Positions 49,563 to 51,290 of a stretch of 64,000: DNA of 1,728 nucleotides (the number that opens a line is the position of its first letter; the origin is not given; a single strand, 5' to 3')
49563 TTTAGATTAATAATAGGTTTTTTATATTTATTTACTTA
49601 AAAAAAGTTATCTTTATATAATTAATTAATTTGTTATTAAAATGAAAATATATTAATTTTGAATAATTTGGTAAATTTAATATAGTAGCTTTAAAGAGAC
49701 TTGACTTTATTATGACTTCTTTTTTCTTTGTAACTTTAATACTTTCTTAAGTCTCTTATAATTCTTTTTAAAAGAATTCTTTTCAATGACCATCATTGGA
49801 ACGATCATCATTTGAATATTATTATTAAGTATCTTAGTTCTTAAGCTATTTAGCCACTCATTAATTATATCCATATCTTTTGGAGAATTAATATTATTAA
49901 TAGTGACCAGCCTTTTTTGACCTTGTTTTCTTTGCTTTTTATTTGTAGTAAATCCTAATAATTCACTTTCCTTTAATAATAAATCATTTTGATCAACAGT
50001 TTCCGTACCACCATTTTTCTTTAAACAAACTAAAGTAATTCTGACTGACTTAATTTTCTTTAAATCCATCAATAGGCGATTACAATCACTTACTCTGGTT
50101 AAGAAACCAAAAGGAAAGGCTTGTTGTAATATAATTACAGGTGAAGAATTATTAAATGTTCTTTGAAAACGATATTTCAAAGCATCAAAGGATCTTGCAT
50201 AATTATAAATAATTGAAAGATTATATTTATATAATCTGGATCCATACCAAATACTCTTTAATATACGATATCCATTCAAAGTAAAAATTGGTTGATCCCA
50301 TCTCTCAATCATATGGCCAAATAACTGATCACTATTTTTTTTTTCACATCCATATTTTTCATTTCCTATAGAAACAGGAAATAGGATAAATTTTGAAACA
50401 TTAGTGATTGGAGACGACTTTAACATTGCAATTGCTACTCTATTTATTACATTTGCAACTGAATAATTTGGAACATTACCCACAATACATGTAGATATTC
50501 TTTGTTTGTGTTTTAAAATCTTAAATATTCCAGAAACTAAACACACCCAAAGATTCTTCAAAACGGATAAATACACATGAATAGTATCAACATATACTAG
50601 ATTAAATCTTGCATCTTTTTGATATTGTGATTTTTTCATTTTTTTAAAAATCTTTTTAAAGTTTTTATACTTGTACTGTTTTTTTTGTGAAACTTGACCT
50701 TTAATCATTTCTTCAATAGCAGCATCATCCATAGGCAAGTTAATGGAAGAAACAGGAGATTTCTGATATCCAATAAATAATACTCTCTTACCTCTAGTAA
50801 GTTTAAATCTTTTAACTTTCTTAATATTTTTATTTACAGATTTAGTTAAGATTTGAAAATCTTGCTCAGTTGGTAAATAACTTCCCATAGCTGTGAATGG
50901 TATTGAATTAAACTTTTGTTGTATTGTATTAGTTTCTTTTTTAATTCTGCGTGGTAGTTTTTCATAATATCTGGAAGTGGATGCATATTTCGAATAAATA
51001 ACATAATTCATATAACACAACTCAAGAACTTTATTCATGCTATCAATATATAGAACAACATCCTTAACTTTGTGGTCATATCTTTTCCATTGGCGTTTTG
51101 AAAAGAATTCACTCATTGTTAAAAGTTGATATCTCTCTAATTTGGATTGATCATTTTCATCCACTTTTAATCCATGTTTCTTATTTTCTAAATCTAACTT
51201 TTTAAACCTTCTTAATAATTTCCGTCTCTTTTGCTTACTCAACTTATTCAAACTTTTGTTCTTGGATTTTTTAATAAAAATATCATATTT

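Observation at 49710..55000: Tandem paralogues sharing an unassigned ~350-aa C-terminal domain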

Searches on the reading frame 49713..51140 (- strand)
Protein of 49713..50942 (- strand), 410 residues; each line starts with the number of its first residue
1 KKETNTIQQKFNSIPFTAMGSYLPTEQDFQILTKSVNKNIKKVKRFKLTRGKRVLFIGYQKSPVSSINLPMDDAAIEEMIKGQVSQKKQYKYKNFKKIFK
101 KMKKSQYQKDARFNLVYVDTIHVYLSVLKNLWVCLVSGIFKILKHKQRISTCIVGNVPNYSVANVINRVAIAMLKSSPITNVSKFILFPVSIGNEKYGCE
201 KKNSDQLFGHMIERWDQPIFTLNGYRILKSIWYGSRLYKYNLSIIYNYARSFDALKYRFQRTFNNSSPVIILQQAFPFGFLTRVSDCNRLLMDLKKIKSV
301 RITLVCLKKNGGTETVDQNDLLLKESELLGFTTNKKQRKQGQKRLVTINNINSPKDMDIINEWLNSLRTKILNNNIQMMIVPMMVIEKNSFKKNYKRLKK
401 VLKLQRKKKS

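Call 11: find_homologous_proteins(query=window:49713-50942:-, max_evalue=0.01)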
Query seq(410 aa): 3796 candidates shared short words with the query, none scored E <= 0.01.

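Call 22: search_protein_representatives(alignment_id=A1)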
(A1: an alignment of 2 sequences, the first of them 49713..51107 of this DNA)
Query: 2 sequences, 523 profile positions. Proteins with E-value up to 0.001 (for the whole library): 4; up to 1e-10: 4; up to 1e-30: 4. The best 4 are listed.
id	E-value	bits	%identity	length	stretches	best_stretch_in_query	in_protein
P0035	6.1e-216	734.6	-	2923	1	2-523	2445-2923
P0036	1.6e-215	733.2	-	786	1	15-521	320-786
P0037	7.4e-164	562.7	-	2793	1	6-523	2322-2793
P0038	3.6e-114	398.7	-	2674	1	21-513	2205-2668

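Call 23: list_cluster_members(proteins=[P0036, P0037, P0038, P0035])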
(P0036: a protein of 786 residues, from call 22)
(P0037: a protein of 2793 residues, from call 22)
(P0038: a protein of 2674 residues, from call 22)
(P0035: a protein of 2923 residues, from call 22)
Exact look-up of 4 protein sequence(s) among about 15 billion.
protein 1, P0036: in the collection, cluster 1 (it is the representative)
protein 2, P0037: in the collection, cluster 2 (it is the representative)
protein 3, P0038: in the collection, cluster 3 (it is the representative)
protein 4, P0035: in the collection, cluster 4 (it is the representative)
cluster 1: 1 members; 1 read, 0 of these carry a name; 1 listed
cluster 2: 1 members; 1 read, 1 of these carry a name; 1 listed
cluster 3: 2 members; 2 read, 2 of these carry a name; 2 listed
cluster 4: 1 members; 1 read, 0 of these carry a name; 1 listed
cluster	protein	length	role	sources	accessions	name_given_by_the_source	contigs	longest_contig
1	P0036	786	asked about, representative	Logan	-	-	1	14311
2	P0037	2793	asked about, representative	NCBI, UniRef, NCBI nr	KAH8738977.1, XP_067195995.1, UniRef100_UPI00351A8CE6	hypothetical protein FG386_003302 [Cryptosporidium ryanae] | uncharacterized protein n=1 Tax=Cryptosporidium ryanae TaxID=515981 RepID=UPI00351A8CE6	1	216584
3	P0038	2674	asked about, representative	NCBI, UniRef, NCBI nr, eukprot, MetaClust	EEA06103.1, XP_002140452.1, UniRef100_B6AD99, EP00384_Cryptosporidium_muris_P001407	uncharacterized protein CMU_018600 [Cryptosporidium muris RN66] | Uncharacterized protein n=1 Tax=Cryptosporidium muris (strain RN66) TaxID=441375 ... | XP_002140452.1 hypothetical protein [Cryptosporidium muris RN66]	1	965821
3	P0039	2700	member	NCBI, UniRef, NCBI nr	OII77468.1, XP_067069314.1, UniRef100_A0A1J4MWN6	hypothetical protein cand_016280 [Cryptosporidium andersoni] | Uncharacterized protein n=1 Tax=Cryptosporidium andersoni TaxID=117008 ...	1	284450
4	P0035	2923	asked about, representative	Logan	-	-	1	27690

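Call 24: find_encoding_contigs(protein=P0038, flank=10000, max_places=3)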
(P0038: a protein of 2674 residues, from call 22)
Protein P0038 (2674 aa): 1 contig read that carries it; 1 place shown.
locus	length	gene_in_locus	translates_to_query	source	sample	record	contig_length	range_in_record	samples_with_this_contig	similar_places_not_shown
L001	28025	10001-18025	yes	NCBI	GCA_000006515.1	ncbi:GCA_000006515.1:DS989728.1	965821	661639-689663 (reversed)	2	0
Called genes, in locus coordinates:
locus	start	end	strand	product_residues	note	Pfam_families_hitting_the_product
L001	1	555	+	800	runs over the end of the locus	-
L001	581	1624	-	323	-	-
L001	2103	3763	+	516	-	-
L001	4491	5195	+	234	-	-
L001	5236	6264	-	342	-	-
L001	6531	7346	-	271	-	-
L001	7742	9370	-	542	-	-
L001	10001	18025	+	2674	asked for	-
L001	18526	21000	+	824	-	-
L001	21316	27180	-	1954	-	-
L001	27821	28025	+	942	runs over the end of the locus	PF04100:Vps53_N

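Call 25: find_encoding_contigs(protein=P0037, flank=10000, max_places=3)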
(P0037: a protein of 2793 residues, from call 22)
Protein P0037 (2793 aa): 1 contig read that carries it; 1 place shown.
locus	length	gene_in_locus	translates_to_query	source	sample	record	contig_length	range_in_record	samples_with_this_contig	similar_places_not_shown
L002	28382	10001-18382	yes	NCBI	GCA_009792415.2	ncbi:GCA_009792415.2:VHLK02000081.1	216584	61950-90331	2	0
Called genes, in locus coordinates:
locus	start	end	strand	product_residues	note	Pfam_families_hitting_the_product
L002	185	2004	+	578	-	-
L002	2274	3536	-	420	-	-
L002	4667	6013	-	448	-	-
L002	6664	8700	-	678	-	-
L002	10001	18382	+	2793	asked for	-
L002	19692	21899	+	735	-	-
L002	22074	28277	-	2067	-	-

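Call 35: find_homologous_proteins(query=A4, max_evalue=0.001)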
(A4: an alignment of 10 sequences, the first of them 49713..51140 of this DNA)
Query A4 (10 sequences) (476 aa, profile of the alignment): 10 proteins with E <= 0.001 among 7327 candidates.
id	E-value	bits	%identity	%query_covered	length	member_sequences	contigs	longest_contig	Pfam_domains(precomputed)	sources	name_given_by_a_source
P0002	2.1e-185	635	100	100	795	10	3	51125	-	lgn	-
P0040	7.2e-184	630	92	100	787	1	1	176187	-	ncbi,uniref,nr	ncbi:uncharacterized protein ELE39_000546 [Cryptosporidium sp. chipmunk genotype I]|uniref:uncharact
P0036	9.3e-184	630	86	100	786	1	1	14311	-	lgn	-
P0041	6.1e-181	620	87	100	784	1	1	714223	-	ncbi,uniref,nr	ncbi:uncharacterized protein cubi_01506 [Cryptosporidium ubiquitum]|uniref:Signal peptide-containing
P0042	2.6e-178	612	86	96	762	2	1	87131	-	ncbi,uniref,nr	ncbi:putative signal peptide-containing protein [Cryptosporidium canis]|uniref:Signal peptide-contai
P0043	1.8e-176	606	85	100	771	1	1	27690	-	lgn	-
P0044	1.0e-174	600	72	96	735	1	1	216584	-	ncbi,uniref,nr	ncbi:hypothetical protein FG386_003303 [Cryptosporidium ryanae]|uniref:uncharacterized protein n=1 T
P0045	3.8e-174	598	73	96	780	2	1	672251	-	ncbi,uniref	ncbi:hypothetical protein RS030_192929 [Cryptosporidium xiaoi]|uniref:Uncharacterized protein n=1 Ta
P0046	2.6e-173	595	83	100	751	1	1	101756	-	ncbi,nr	ncbi:hypothetical protein HWI79_2518 [Cryptosporidium felis]|nr:hypothetical protein HWI79_2518 [Cry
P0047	1.4e-168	580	51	99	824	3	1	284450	-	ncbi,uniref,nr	ncbi:hypothetical protein cand_016270 [Cryptosporidium andersoni]|uniref:Uncharacterized protein n=1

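Call 43: search_solved_structures(query=A6, max_evalue=10)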
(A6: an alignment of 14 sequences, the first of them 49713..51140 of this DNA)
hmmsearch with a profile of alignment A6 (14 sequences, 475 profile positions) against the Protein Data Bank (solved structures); distinct sequences matched with E-value up to 10: 4.
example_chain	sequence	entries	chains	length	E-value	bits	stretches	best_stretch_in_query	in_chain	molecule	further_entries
1h6k_X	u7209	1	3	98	0.31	13.1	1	18-57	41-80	20 KDA NUCLEAR CAP BINDING PROTEIN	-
2ax5_A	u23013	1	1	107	0.52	12.3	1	363-398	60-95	Hypothetical 11.0 kDa protein in FAA3-MAS3 intergenic region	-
2pko_A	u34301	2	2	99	0.57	12.2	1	363-397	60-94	Ubiquitin-related modifier 1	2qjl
2m8h_A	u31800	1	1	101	0.84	11.7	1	107-180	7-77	RNA-binding protein 7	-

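Call 44: search_protein_families(library=pfam, alignment_id=A6, max_evalue=10)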
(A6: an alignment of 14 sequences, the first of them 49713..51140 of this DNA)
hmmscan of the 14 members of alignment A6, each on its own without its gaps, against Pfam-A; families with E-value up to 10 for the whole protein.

A. member 1, window:49713-51140:- (476 aa): 1 family
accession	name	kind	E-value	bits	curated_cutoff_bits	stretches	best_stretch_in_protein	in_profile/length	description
PF11408.13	Helicase_Sgs1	-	0.062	13.8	22.2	1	134-172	42-78/80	Sgs1 RecQ helicase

B. families by the number of members that match (of 14 scanned): 10 families
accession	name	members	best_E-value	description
PF11408.13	Helicase_Sgs1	3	0.062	Sgs1 RecQ helicase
PF01778.22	Ribosomal_L28e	2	0.011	Ribosomal L28e protein family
PF13282.11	DUF4070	2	0.062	Domain of unknown function (DUF4070)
PF04420.19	CHD5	2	0.81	CHD5-like protein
PF12921.12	ATP13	1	0.067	Mitochondrial ATPase expression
PF12244.13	DUF3606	1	0.081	Protein of unknown function (DUF3606)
PF05582.17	Peptidase_U57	1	0.14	YabG peptidase U57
PF20648.2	DUF6809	1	3.6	Family of unknown function (DUF6809)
PF13056.11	DUF3918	1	7.8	Protein of unknown function (DUF3918)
PF22930.1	PDXDC1-like_cen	1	10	PDXDC1-like central domain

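Call 54: predict_structure(alignment_id=A6)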
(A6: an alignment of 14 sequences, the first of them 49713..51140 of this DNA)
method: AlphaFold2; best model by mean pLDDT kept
length: 476 residues; sequences in the alignment: 14
mean_pLDDT: 57.1   pTM: 0.44
mean pLDDT of the five models: 57.1, 52.5, 51.8, 46.9, 45.6
residues with pLDDT >= 90: 8; 70-90: 147; 50-70: 135; < 50: 186
segments of 3 or more residues with pLDDT < 50: 1-91, 108-117, 245-298, 398-404, 456-476
pLDDT, mean of each block of 10 residues (from residue 1): 27 30 35 39 38 31 32 25 30 55 54 46 71 74 75 61 76 78 64 66 70 73 64 62 50 45 31 26 33 46 74 73 55 61 67 89 83 79 86 66 60 81 73 69 78 53 41 37
secondary structure, 60 per line:
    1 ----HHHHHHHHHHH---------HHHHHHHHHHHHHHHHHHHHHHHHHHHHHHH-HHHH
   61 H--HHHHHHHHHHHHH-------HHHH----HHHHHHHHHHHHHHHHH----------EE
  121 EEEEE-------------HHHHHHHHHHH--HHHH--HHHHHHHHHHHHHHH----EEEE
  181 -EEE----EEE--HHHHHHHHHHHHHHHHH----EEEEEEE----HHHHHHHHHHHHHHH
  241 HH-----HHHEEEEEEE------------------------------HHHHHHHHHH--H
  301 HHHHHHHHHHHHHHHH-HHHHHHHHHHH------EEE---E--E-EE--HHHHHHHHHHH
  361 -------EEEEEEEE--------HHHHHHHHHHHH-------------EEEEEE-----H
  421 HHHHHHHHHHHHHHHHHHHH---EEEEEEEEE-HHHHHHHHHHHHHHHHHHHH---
elements in order: H5-15 H25-55 H57-61 H64-76 H84-87 H92-108 E119-125 H139-149 H152-155 H158-172 E177-180 E182-184 E189-191 H194-210 E215-221 H226-242 E251-257 H288-297 H300-316 H318-328 E335-337 H350-360 E368-375 H384-395 E409-414 H420-440 E444-452 H454-473

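Call 79: fold_search(model_id=the predicted structure, library=pdb)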
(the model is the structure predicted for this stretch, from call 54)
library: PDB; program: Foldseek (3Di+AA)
matches with E <= 10: 292; with E <= 0.001: 0
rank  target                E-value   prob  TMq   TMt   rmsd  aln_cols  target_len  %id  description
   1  9gft_B                2.4e-02  0.12  0.14  0.07  27.5       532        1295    9  Structure of the HrpA-bound E. coli disome, Class I (released 2025-02-12)
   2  9jnz_K                4.9e-02  0.08  0.14  0.13  26.2       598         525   10  Structure of isw1-nucleosome complex in Apo state (released 2025-04-09)
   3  4nas_D                2.9e-01  0.12  0.12  0.13  10.7       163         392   11  The crystal structure of a rubisco-like protein (MtnW) from Alicyclobacillus acidocaldarius subsp. acidocaldarius DSM  (released 2013-11-13)
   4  6qie                  3.1e-01  0.05  0.14  0.11  21.2       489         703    8  Crystal structure of DEAH-box ATPase Prp43-S387G (released 2019-03-06)
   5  4xc7_A                3.1e-01  0.03  0.10  0.06  21.3       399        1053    8  Isobutyryl-CoA mutase fused with bound butyryl-CoA and without cobalamin or GDP (apo-IcmF) (released 2015-02-11)
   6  8cxo                  3.4e-01  0.09  0.11  0.10  21.2       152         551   17  Cryo-EM structure of the unliganded mSMO-PGS2 in a lipidic environment (released 2022-08-03)
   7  7zmp_A                3.4e-01  0.06  0.14  0.15  19.1       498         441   11  Crystal structure of human RECQL5 helicase APO form in complex with engineered nanobody (Gluebody) G3-055 (released 2022-06-22)
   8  9c5q_A                3.4e-01  0.03  0.10  0.07  25.3       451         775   11  Human DNA polymerase theta helicase domain in microhomology annealed state 2, dimer form (released 2024-06-26)
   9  4xc6_B                3.7e-01  0.04  0.11  0.06  20.7       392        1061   10  Isobutyryl-CoA mutase fused with bound adenosylcobalamin, GDP, and Mg (holo-IcmF/GDP) (released 2015-02-11)
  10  4v39                  4.1e-01  0.04  0.13  0.15  18.2       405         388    9  Apo-structure of alpha2,3-sialyltransferase variant 2 from Pasteurella dagmatis (released 2015-04-08)
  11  6kp6                  4.4e-01  0.05  0.11  0.11  28.7       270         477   14  The structural study of mutation induced inactivation of Human muscarinic receptor M4 (released 2020-03-11)
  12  8dkp_A                4.6e-01  0.04  0.12  0.14  21.9       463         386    9  Minimal PutA proline dehydrogenase domain (design #2) complexed with S-(-)-tetrahydro-2-furoic acid (released 2022-12-14)
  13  1xm2_F                5.8e-01  0.16  0.12  0.31   7.5       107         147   19  Crystal structure of Human PRL-1 (released 2005-01-25)
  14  7d3y_A                5.8e-01  0.08  0.12  0.15  23.4       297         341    9  Crystal structure of the osPHR2-osSPX2 complex (released 2021-10-06)
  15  6tpg                  6.2e-01  0.05  0.12  0.11  25.7       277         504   14  Crystal structure of the Orexin-2 receptor in complex with EMPA at 2.74 A resolution (released 2020-01-01)
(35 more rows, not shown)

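Call 83: find_related_loci(query=A6, collection=metagenome_contigs, flank=3000)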
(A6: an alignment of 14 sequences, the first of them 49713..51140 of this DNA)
Query A6 (476 aa) in metagenome_contigs; peptide patterns used: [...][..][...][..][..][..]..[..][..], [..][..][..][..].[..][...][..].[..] (x = any residue, [..] = any of these).
507 stretches matched a pattern, but none encodes a relative of the query by tblastn (E <= 1e-3).
